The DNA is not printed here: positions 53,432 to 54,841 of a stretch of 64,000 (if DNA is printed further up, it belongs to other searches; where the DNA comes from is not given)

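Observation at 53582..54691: Curlin-repeat (CsgA-like) amyloid subunit with no visible csgEFG partners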

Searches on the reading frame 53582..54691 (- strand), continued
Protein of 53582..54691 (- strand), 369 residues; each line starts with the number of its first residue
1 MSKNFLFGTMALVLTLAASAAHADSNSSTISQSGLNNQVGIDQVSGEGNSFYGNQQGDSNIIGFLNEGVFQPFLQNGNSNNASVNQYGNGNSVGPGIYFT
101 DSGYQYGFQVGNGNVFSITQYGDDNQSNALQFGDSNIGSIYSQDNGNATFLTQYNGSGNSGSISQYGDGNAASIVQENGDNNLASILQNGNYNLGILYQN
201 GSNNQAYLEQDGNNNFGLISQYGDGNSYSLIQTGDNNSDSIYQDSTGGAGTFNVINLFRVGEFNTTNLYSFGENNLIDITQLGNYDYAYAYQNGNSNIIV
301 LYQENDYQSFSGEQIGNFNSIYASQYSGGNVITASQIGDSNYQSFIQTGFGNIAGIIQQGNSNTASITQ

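Call 63: list_cluster_members(proteins=[window:53582-54691:-, window:53582-54664:-, window:52180-53493:-, window:54800-55876:-, window:50494-51555:-, window:55936-56523:+, window:57629-58768:-, window:62725-63663:-])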
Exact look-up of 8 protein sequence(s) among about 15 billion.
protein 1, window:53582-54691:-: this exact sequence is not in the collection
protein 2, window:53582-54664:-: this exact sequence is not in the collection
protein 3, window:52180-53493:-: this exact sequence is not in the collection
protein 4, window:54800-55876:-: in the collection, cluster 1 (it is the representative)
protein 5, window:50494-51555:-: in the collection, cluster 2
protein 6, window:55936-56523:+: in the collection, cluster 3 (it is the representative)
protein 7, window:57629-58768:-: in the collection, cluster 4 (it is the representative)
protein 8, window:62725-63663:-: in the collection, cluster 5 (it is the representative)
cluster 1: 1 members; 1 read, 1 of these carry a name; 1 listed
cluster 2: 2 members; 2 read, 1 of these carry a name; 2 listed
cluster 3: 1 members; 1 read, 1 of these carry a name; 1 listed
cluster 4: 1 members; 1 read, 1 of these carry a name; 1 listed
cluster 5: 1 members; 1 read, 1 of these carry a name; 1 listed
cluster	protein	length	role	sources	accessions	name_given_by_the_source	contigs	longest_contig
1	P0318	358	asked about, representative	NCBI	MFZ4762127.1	MAG: lysine-2,3-aminomutase-like protein [Alphaproteobacteria bacterium]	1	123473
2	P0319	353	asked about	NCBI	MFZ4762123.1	MAG: glycoside hydrolase family 113 [Alphaproteobacteria bacterium]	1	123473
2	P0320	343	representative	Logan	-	-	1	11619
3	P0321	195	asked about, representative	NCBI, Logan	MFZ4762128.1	MAG: hypothetical protein ACOYK8_04885 [Alphaproteobacteria bacterium]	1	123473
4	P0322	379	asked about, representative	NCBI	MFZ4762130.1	MAG: M48 family metalloprotease [Alphaproteobacteria bacterium]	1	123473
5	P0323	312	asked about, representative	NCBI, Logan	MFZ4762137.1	MAG: 16S rRNA (cytidine(1402)-2'-O)-methyltransferase [Alphaproteobacteria bacterium]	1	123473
